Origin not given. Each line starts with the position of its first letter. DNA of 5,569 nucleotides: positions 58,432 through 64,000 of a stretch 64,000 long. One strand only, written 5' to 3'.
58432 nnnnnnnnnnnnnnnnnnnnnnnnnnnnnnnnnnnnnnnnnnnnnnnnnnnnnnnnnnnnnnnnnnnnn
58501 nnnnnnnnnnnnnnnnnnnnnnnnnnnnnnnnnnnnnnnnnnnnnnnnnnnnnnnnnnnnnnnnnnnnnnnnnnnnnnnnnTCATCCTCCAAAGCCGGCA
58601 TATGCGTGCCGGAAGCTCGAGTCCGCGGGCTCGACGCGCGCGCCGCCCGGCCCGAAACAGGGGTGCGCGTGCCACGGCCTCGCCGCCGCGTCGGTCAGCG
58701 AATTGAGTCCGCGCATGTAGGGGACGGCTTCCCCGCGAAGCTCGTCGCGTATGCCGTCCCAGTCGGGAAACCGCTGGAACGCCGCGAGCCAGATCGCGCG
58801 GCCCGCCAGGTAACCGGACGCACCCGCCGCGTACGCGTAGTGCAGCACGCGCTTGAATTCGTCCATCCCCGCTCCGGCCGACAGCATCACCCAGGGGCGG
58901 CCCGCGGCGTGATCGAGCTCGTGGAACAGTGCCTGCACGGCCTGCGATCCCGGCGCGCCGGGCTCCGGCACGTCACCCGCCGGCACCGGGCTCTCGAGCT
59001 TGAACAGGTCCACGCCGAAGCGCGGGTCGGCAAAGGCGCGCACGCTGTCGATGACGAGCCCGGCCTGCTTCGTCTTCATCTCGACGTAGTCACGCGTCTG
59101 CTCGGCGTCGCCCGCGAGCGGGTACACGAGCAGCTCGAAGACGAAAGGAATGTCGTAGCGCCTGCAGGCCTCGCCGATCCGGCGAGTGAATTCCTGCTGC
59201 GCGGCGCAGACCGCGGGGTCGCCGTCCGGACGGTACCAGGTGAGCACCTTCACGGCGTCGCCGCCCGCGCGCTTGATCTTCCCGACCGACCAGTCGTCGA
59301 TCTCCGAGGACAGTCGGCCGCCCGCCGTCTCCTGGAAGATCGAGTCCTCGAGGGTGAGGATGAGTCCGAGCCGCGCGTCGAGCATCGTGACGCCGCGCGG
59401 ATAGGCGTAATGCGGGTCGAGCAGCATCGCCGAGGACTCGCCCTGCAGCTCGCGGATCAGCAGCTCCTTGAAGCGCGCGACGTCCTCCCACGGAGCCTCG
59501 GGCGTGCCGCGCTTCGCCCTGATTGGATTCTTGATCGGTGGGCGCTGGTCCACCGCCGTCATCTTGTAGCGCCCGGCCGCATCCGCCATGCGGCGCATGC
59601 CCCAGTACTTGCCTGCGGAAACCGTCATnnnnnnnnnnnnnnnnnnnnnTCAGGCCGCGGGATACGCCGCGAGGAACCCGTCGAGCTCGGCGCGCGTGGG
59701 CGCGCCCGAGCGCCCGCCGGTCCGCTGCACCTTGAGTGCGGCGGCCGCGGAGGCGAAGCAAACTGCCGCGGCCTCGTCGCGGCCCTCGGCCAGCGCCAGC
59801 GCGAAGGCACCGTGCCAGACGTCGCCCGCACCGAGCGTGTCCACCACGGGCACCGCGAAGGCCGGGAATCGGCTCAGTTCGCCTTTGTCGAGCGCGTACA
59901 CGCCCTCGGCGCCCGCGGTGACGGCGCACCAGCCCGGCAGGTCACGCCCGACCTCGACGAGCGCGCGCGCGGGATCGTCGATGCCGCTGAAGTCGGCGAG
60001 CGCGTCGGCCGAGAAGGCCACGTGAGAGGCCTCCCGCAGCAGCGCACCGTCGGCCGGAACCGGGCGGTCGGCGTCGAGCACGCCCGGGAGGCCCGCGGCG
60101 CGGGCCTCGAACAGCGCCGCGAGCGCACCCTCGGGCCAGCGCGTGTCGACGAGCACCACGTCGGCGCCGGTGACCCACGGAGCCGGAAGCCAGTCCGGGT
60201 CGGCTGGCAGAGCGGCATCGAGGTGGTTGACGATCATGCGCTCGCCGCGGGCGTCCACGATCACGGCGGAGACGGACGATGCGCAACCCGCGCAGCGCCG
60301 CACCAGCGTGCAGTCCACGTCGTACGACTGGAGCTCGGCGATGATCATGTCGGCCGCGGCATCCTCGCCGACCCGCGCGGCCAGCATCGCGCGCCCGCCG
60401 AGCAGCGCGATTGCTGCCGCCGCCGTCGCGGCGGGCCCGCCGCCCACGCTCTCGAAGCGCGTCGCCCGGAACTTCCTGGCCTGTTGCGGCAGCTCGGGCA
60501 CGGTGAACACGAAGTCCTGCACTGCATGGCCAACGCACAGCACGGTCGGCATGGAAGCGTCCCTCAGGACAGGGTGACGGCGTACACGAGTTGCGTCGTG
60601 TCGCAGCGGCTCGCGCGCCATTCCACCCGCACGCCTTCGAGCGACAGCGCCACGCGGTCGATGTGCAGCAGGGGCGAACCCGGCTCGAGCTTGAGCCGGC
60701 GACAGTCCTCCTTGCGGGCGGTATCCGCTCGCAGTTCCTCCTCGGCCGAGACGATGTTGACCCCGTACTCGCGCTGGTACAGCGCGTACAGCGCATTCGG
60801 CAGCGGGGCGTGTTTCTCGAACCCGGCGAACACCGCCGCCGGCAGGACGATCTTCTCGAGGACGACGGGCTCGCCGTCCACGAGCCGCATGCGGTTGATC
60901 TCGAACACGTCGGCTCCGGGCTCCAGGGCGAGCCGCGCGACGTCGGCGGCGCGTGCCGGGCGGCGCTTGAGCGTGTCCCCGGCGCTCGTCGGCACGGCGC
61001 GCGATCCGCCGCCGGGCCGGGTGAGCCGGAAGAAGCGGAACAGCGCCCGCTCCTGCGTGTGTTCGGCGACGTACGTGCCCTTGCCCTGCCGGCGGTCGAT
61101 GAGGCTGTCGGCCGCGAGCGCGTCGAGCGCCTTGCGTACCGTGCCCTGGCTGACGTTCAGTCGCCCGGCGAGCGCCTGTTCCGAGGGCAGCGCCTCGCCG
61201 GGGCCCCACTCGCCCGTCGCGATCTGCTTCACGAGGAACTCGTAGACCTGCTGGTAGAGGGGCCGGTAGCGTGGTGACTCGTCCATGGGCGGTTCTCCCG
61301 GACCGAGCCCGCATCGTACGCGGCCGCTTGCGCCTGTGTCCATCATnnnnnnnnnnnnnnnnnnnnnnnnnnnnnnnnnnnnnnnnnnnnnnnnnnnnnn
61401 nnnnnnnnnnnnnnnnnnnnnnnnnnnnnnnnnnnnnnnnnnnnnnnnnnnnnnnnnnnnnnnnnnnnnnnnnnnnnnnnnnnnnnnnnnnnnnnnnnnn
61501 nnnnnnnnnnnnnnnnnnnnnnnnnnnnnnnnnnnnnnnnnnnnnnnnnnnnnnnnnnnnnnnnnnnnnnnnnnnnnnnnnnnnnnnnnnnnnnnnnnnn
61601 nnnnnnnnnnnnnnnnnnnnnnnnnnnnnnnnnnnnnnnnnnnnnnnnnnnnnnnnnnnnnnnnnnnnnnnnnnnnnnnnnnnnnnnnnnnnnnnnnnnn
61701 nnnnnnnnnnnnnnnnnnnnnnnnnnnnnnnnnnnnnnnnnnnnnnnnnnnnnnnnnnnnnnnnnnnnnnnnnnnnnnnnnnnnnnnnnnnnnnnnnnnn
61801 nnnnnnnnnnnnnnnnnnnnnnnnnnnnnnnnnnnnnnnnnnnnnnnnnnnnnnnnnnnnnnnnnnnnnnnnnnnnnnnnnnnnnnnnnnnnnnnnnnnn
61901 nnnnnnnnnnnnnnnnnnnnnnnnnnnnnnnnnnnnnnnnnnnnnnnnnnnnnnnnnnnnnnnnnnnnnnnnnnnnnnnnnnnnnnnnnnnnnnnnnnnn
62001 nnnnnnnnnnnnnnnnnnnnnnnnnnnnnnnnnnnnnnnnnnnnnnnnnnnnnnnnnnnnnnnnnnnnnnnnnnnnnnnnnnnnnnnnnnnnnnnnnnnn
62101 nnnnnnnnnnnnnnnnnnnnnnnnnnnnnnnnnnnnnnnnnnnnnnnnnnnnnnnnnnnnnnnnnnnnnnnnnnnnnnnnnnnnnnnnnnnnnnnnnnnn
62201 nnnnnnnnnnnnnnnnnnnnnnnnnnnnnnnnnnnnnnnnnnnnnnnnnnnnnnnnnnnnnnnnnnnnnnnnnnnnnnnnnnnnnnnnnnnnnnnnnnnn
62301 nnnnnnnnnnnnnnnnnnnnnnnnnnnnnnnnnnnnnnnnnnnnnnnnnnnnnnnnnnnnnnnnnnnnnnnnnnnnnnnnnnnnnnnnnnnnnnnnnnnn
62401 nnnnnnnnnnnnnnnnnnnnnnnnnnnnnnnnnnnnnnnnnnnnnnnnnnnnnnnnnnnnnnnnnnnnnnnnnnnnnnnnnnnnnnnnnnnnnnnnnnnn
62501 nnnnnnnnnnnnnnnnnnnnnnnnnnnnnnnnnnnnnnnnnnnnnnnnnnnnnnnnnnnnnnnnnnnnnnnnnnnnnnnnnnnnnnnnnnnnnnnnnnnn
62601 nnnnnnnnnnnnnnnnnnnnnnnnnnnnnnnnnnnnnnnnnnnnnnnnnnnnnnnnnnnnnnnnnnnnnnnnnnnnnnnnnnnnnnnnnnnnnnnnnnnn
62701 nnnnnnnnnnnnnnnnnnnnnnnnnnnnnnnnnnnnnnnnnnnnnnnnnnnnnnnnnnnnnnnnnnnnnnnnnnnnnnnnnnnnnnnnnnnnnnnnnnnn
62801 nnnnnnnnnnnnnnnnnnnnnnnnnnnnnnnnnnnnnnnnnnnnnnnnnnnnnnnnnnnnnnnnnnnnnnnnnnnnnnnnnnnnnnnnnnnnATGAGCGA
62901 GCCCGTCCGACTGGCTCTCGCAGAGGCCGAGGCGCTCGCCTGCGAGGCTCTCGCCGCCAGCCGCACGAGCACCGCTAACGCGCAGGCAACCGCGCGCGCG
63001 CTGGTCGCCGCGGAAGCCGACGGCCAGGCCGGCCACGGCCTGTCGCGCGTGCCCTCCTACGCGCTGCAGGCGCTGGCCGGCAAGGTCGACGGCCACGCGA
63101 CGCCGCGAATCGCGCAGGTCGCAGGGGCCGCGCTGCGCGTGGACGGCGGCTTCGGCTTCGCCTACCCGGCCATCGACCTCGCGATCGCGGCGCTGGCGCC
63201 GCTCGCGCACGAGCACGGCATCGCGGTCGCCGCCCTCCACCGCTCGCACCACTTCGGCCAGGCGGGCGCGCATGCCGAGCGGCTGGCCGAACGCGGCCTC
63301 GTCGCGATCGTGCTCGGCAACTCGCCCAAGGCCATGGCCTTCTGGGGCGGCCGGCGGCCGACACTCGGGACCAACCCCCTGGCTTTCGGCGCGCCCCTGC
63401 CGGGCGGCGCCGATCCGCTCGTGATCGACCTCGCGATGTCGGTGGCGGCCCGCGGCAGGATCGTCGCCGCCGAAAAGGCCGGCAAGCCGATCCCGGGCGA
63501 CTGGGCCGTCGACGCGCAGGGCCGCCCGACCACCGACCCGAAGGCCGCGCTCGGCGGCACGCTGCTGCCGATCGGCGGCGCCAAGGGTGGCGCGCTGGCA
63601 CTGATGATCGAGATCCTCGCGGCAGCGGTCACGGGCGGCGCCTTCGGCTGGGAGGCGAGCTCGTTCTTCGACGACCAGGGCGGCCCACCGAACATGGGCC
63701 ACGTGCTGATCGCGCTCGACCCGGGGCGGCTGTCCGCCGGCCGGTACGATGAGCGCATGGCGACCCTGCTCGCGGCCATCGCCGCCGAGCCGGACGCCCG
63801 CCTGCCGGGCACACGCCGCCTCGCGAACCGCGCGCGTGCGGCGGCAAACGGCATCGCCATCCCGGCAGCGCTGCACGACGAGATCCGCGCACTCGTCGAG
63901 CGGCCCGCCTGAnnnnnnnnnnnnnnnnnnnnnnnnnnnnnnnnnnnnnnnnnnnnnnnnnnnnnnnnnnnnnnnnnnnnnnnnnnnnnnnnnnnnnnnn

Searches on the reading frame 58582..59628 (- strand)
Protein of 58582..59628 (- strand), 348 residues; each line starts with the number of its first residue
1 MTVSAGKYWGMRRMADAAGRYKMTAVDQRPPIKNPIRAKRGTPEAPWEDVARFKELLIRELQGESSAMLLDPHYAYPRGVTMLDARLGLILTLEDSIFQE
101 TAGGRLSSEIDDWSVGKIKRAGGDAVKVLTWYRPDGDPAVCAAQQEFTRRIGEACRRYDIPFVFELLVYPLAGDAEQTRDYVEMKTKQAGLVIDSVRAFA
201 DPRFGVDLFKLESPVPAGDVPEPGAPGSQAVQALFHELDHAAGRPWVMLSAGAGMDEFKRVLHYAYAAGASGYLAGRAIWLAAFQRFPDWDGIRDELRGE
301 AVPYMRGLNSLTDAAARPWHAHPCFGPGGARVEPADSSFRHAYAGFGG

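Call 3: search_protein_families(library=pfam, proteins=[window:58582-59628:-])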
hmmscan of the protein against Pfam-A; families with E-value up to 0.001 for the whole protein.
window:58582-59628:- (348 aa): 1 family
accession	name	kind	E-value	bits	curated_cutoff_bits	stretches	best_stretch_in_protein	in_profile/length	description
PF01791.15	DeoC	-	1.7e-24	87.1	23.8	1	25-281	5-228/229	DeoC/LacD family aldolase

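Call 4: search_protein_families(library=ncbifam, proteins=[window:58582-59628:-])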
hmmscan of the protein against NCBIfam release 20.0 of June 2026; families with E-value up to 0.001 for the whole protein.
window:58582-59628:- (348 aa): 4 families
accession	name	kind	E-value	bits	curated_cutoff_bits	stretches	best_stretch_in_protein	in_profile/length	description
NF009498.0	PRK12858.1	subfamily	3.9e-98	328.5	184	1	1-322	2-326/342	tagatose 1,6-diphosphate aldolase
NF009065.0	PRK12399.1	subfamily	1.6e-49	168.7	458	1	1-321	1-324/326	tagatose 1,6-diphosphate aldolase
NF003180.0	PRK04161.1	subfamily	7.1e-48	163.4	519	1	1-321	2-325/330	tagatose 1,6-diphosphate aldolase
TIGR01232.1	lacD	equivalog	6.7e-38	130.7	432.2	1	7-320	6-322/325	tagatose-bisphosphate aldolase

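Call 17: search_solved_structures(query=window:58582-59628:-, max_evalue=0.00001, show_alignments=2)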
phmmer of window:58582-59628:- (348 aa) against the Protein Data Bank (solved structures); distinct sequences matched with E-value up to 0.00001: 13.
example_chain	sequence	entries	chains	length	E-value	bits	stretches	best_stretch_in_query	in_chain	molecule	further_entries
8tnf_A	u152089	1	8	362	1.1e-94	320.7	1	4-320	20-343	DUF2090 domain-containing protein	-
3iv3_A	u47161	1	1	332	2.1e-41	145.4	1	2-321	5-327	Tagatose 1,6-diphosphate aldolase 2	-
5f2l_A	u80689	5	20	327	9.9e-38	133.3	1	10-320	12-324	Tagatose 1,6-diphosphate aldolase 2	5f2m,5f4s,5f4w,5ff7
3mhf_A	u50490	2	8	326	1e-37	133.3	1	10-320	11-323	Tagatose 1,6-diphosphate aldolase 2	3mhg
3jrk_A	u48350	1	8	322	1.6e-37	132.7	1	19-320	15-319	Tagatose 1,6-diphosphate aldolase 2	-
5hjl_A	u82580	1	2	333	1.7e-37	132.5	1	19-320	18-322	Tagatose 1,6-diphosphate aldolase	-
5f2g_A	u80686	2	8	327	2.6e-37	131.9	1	10-320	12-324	Tagatose 1,6-diphosphate aldolase 2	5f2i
3myo_A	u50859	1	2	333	4.9e-37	131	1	1-320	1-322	Tagatose 1,6-diphosphate aldolase 1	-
3myp_A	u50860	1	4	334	9.5e-35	123.5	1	7-320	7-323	Tagatose 1,6-diphosphate aldolase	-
3kao_A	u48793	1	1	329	1.1e-34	123.3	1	7-319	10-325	Tagatose 1,6-diphosphate aldolase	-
7ag1_Z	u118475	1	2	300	2.3e-19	72.9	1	14-313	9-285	Sulfofructosephosphate aldolase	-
1to3_A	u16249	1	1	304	9.3e-17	64.3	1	12-312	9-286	Putative aldolase yihT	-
7ag7_A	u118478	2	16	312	1e-16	64.2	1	11-312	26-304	Sulfofructosephosphate aldolase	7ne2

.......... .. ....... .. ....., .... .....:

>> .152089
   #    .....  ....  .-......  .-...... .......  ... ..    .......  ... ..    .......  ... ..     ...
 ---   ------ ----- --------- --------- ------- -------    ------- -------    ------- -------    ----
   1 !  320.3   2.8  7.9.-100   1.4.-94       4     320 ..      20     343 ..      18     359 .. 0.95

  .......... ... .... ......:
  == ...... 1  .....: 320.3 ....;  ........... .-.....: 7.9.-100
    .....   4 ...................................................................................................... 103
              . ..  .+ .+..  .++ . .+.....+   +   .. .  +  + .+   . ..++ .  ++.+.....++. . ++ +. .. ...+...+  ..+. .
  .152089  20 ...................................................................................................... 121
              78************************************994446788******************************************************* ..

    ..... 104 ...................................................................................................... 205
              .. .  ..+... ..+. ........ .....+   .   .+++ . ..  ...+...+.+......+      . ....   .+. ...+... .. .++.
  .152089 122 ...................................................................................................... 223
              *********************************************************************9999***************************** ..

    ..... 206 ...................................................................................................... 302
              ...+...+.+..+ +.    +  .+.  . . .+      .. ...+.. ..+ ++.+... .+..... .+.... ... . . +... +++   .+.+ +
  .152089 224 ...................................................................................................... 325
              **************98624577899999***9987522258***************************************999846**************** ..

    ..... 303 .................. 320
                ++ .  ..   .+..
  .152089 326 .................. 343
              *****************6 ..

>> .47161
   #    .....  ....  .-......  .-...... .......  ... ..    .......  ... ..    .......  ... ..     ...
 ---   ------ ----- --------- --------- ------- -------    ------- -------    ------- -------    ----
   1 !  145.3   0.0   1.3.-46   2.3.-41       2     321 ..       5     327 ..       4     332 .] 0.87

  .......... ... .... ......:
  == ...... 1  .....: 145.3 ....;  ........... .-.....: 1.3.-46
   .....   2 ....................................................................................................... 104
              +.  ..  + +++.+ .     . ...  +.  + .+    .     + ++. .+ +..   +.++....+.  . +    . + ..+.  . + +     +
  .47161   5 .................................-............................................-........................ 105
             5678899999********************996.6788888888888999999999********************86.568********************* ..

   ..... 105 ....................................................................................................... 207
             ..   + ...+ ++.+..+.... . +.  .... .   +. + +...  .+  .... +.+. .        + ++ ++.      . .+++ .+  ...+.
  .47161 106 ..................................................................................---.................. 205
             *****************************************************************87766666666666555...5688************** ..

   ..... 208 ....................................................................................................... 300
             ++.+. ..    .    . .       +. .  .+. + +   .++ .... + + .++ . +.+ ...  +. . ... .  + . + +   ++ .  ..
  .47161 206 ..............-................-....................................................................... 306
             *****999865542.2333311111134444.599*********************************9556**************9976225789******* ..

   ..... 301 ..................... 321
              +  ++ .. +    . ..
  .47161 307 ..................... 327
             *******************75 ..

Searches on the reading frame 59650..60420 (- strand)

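Call 5: search_protein_families(library=pfam, proteins=[window:59650-60420:-], max_evalue=0.01)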
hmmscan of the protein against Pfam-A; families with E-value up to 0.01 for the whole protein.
window:59650-60420:- (256 aa): 1 family
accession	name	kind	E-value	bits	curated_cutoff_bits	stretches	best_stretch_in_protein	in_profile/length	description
PF00294.29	PfkB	-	4.1e-36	125.3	25.8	1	1-242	43-301/302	pfkB family carbohydrate kinase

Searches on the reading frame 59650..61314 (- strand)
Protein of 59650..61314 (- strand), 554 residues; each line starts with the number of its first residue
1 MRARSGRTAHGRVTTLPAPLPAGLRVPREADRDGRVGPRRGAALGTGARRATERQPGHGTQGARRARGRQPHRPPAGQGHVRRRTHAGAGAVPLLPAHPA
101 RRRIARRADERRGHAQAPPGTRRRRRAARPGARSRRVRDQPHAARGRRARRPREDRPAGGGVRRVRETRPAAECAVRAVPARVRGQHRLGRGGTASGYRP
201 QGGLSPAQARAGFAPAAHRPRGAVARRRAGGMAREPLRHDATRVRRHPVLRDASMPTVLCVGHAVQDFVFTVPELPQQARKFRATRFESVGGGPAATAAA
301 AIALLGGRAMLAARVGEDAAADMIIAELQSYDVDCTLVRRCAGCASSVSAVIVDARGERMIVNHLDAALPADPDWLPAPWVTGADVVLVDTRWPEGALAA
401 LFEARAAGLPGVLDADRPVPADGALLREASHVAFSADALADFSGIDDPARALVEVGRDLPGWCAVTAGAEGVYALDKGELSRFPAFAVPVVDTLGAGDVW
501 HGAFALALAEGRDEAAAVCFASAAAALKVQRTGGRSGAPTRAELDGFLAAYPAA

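Call 3: search_protein_families(library=pfam, proteins=[window:59650-61314:-])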
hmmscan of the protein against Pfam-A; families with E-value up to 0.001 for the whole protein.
window:59650-61314:- (554 aa): 1 family
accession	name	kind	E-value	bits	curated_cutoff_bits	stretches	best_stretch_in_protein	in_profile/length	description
PF00294.29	PfkB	-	8.8e-44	150.5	25.8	1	256-540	2-301/302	pfkB family carbohydrate kinase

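Call 4: search_protein_families(library=ncbifam, proteins=[window:59650-61314:-])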
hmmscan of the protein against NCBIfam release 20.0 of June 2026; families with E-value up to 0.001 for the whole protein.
window:59650-61314:- (554 aa): 19 families
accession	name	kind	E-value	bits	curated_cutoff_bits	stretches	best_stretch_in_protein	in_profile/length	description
TIGR02152.1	D_ribokin_bact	equivalog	3.4e-36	125.1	299.65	1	258-544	1-296/298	ribokinase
NF008353.0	PRK11142.1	equivalog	5.1e-29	101.8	341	2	464-549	219-304/307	ribokinase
NF053626.1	RibKinHalex1628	equivalog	1.2e-25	90.7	330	1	255-549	1-292/293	ATP-dependent ribose-1-phosphate kinase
TIGR04382.1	myo_inos_iolC_N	equivalog_domain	9.5e-20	71.1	300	2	446-548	206-309/309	5-dehydro-2-deoxygluconokinase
NF006957.1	PRK09434.1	equivalog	9.1e-15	54.9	450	2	426-543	177-301/302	fructokinase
TIGR02198.1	rfaE_dom_I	equivalog_domain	2.3e-13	50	345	1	465-535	232-303/315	D-glycero-beta-D-manno-heptose-7-phosphate kinase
NF049991.1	TagKinase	equivalog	1.4e-11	43.7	420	1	433-551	199-318/321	tagatose kinase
NF040938.1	KDG_KDGal_kin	equivalog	6e-11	42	400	1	462-549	217-304/305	bifunctional 2-dehydro-3-deoxygluconokinase/2-dehydro-3-deoxygalactonokinase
NF008454.0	PRK11316.1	equivalog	1.5e-10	40.3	521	2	465-536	230-302/475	bifunctional D-glycero-beta-D-manno-heptose-7-phosphate kinase/D-glycero-beta-D-manno-heptose 1-phosphate adenylyltransferase HldE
NF041633.1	trifunc_aldol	exception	5.4e-10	38.3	700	1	478-529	501-552/580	KHG/KDPG aldolase/sugar kinase fusion protein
NF041332.1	KDG_KDGal_kin_Halo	equivalog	7.1e-10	38.8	440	1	464-533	227-296/320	bifunctional 2-dehydro-3-deoxygluconokinase/2-dehydro-3-deoxygalactonokinase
NF007321.0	PRK09813.1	equivalog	4.5e-09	36.2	247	1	291-532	23-258/261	fructoselysine 6-kinase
NF047869.1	myo_kin_aldol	exception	3.8e-08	32.2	600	1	481-549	264-332/586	bifunctional 5-dehydro-2-deoxygluconokinase/5-dehydro-2-deoxyphosphogluconate aldolase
TIGR03168.1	1-PFK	subfamily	4.6e-08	32.3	216.4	1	449-535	205-288/305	hexose kinase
NF041134.1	R1P_kin_Thcocales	equivalog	2e-07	30.7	500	0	258-367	3-110/291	ADP-dependent ribose-1-phosphate kinase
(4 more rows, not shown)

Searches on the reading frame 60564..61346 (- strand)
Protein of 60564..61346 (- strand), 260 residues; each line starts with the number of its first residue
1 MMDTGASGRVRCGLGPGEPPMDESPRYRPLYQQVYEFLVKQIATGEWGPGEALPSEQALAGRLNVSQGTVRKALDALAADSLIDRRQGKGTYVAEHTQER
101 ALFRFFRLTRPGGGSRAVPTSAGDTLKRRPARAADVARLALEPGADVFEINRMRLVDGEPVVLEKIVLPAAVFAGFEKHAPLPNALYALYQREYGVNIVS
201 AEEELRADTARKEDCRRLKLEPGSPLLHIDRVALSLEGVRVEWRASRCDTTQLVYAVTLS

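Call 5: search_protein_families(library=pfam, proteins=[window:60564-61346:-], max_evalue=0.01)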
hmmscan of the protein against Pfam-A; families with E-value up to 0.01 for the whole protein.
window:60564-61346:- (260 aa): 6 families
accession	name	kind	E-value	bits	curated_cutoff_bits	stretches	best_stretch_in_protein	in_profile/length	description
PF07702.18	UTRA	-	2.6e-30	105.5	23.8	1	125-250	12-137/141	UTRA domain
PF00392.27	GntR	-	1.8e-21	76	27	1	30-93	1-64/64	Bacterial regulatory proteins, gntR family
PF01047.28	MarR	-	0.0011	19.2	24.6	1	56-88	20-52/59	MarR family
PF14502.12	HTH_41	-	0.0066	16.3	25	0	50-93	3-48/48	Helix-turn-helix domain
PF13545.12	HTH_Crp_2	-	0.0073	16.7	27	0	34-88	3-56/70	Crp-like helix-turn-helix domain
PF08279.18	HTH_11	-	0.0086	16.4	25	0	57-90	19-53/55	HTH domain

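Call 18: search_protein_families(library=ncbifam, proteins=[window:60564-61346:-], max_evalue=0.00001)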
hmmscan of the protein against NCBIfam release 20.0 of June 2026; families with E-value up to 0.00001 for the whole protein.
window:60564-61346:- (260 aa): 26 families (the best 25 are shown)
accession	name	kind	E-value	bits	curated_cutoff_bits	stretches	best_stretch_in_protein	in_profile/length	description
TIGR02018.2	his_ut_repres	equivalog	1.2e-30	106.5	220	1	31-236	1-204/226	histidine utilization transcriptional repressor HutC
TIGR02325.1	C_P_lyase_phnF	equivalog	6.9e-30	104.3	156.8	1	27-251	6-230/238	phosphonate metabolism transcriptional regulator PhnF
NF008491.0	PRK11402.1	subfamily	7.4e-29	101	269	1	27-236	9-217/243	GntR family transcriptional regulator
NF041547.1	GntR_LSA1692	equivalog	1.4e-24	87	275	1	30-240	2-211/233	GntR family transcriptional regulator, LSA1692 subfamily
TIGR02404.1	trehalos_R_Bsub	equivalog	4.9e-23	82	211.95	1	31-224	2-196/233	trehalose operon repressor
TIGR03337.1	phnR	equivalog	7.3e-22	78.2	296.75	1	31-238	3-209/231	phosphonate utilization transcriptional regulator PhnR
NF007292.0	PRK09764.1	equivalog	1.7e-21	76.5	281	1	28-228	4-203/240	GntR family transcriptional regulator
NF052282.1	PLP_TF_PdxR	equivalog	1.8e-18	66.8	320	1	29-100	1-72/448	MocR-like pyridoxine biosynthesis transcription factor PdxR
NF052441.1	TransRegRv0792c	equivalog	6.4e-17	61.6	400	1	32-242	19-229/260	Rv0792c family HTH-type transcriptional regulator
NF007486.0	PRK10079.1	equivalog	4.4e-14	52.8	363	1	27-231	10-212/241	phosphonate metabolism transcriptional regulator PhnF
NF011575.0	PRK14999.1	equivalog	1.6e-13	50.5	424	1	28-235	11-216/241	histidine utilization repressor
NF052281.1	rhizopine_MocR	equivalog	3.4e-12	45.8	650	1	28-145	17-130/479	rhizopine catabolism transcriptional regulator MocR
NF052286.1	ecto_TF_EhuR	exception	8.7e-11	41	480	1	24-101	6-83/458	MocR-like ectoine utilization transcription factor EhuR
NF007001.0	PRK09464.1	equivalog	1.6e-10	41.1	330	1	38-97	19-78/254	pyruvate dehydrogenase complex transcriptional repressor PdhR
NF003011.0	PRK03837.1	subfamily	3.5e-10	39.9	260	1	28-101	12-85/241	transcriptional regulator NanR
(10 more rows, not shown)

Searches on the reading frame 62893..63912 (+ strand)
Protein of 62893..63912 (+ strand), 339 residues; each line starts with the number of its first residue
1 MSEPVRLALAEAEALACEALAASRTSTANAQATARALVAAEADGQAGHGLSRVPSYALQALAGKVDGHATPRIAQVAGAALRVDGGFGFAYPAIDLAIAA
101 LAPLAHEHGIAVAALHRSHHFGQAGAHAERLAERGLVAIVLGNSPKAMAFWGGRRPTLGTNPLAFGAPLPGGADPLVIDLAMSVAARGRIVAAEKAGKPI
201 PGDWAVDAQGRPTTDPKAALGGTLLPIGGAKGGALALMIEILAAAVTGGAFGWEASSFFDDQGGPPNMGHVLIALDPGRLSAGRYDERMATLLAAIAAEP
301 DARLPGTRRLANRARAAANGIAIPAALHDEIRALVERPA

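Call 5: search_protein_families(library=pfam, proteins=[window:62893-63912:+], max_evalue=0.01)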
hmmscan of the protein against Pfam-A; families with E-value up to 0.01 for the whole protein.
window:62893-63912:+ (339 aa): 1 family
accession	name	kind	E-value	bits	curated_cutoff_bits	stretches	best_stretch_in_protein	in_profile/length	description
PF02615.19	Ldh_2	-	8.5e-97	324.7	38.8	1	9-331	3-332/333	Malate/L-lactate dehydrogenase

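Call 18: search_protein_families(library=ncbifam, proteins=[window:62893-63912:+], max_evalue=0.00001)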
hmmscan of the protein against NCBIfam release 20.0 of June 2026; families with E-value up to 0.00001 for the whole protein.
window:62893-63912:+ (339 aa): 5 families
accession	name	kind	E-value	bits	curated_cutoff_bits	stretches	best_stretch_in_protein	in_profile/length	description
NF040650.1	sulfolac_dhydr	equivalog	2.9e-54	184.5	500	1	11-336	7-331/339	L-sulfolactate dehydrogenase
NF011599.0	PRK15025.1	equivalog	2e-45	155.5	356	1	18-329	14-329/349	ureidoglycolate dehydrogenase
NF007504.0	PRK10098.1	equivalog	6.7e-44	150.1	336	1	22-332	22-338/360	malate/lactate/ureidoglycolate dehydrogenase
TIGR03175.1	AllD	equivalog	2.8e-43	148.4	496.2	1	15-329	11-329/349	ureidoglycolate dehydrogenase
NF009750.0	PRK13260.1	equivalog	8.3e-35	120.5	316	1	21-334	17-332/332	3-dehydro-L-gulonate 2-dehydrogenase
